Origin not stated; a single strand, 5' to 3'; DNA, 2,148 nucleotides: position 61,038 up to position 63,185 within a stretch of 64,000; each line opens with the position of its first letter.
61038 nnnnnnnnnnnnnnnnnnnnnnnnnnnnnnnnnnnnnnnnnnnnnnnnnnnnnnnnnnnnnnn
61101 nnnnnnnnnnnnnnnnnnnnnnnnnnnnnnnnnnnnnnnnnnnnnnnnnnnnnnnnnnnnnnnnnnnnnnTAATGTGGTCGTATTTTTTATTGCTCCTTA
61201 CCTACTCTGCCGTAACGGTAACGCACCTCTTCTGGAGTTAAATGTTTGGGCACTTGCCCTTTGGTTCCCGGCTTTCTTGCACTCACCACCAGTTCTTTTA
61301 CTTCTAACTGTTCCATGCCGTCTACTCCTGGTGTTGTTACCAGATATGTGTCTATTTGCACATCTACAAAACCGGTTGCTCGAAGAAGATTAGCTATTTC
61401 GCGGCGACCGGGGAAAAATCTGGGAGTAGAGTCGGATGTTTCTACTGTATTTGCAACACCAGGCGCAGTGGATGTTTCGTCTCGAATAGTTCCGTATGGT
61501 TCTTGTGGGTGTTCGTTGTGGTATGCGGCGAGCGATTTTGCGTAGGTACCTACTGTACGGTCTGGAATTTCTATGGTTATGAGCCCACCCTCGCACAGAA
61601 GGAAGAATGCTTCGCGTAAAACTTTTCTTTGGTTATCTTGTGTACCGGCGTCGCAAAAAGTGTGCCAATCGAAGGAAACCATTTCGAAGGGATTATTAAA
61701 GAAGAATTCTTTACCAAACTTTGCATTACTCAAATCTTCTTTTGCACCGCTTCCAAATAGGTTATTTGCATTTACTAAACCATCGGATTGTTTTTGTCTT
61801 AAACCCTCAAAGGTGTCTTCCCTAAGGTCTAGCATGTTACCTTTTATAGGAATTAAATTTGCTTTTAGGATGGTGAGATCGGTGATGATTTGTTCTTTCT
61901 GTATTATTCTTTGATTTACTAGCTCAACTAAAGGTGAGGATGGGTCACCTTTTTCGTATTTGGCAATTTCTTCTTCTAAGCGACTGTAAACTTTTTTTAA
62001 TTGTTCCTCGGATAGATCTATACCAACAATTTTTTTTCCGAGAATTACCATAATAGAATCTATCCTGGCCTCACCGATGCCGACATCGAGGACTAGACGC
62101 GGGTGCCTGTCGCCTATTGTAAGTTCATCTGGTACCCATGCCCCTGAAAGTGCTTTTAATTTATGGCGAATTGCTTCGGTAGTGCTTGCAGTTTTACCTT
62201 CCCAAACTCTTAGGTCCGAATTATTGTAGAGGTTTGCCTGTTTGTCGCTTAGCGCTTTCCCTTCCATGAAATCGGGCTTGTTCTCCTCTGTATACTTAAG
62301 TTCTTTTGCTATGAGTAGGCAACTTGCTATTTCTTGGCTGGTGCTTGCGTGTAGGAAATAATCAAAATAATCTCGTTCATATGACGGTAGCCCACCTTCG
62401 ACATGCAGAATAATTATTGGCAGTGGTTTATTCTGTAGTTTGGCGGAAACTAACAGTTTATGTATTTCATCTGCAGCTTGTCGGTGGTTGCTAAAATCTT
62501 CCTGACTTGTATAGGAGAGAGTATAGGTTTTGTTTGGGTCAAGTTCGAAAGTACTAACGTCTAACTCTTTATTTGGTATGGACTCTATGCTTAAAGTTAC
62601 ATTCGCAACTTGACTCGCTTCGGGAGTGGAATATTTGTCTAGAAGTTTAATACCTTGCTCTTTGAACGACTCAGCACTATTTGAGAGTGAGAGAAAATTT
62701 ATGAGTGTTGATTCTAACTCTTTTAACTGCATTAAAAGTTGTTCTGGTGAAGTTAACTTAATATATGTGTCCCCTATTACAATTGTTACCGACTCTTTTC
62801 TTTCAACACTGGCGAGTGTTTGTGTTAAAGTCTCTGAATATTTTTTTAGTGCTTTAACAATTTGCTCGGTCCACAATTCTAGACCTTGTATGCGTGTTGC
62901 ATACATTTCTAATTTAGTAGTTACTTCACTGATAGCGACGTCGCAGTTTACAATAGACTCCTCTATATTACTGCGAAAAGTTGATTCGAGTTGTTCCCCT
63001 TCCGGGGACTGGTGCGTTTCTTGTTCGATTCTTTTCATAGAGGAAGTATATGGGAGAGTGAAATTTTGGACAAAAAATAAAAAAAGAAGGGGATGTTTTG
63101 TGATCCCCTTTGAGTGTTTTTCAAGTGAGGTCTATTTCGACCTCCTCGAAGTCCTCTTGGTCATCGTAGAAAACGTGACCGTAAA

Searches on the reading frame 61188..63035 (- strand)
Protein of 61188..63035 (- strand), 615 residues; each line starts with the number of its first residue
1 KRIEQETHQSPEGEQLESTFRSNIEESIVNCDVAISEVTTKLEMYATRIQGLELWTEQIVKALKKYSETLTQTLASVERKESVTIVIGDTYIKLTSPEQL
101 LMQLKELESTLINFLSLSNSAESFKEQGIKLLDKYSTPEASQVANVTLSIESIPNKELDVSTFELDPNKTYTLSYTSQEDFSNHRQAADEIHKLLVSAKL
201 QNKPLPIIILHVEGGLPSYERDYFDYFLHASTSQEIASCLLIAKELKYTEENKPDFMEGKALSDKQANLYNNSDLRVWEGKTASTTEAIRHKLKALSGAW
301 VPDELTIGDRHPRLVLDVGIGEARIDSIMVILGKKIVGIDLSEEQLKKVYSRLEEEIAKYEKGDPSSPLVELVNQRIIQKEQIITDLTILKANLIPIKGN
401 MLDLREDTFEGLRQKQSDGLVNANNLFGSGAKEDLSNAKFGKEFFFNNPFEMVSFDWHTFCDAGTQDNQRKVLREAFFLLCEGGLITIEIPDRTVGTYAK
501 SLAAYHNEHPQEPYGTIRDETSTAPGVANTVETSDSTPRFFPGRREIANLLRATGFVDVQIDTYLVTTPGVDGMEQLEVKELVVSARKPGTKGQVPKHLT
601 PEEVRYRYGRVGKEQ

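Call 20: search_protein_families(library=pfam, proteins=[window:61188-63035:-], max_evalue=0.001)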
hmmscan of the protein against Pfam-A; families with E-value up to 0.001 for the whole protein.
window:61188-63035:- (615 aa): 4 families
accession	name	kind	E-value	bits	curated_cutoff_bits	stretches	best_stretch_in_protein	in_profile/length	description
PF13649.12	Methyltransf_25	-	0.00022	22.3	27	0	315-356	1-44/97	Methyltransferase domain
PF13847.12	Methyltransf_31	-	0.00025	21.2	27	0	315-352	7-47/145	Methyltransferase domain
PF08241.18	Methyltransf_11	-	0.00039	21.4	21.2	0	316-365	1-51/95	Methyltransferase domain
PF13489.12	Methyltransf_23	-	0.001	19.3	27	0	309-560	20-163/164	Methyltransferase domain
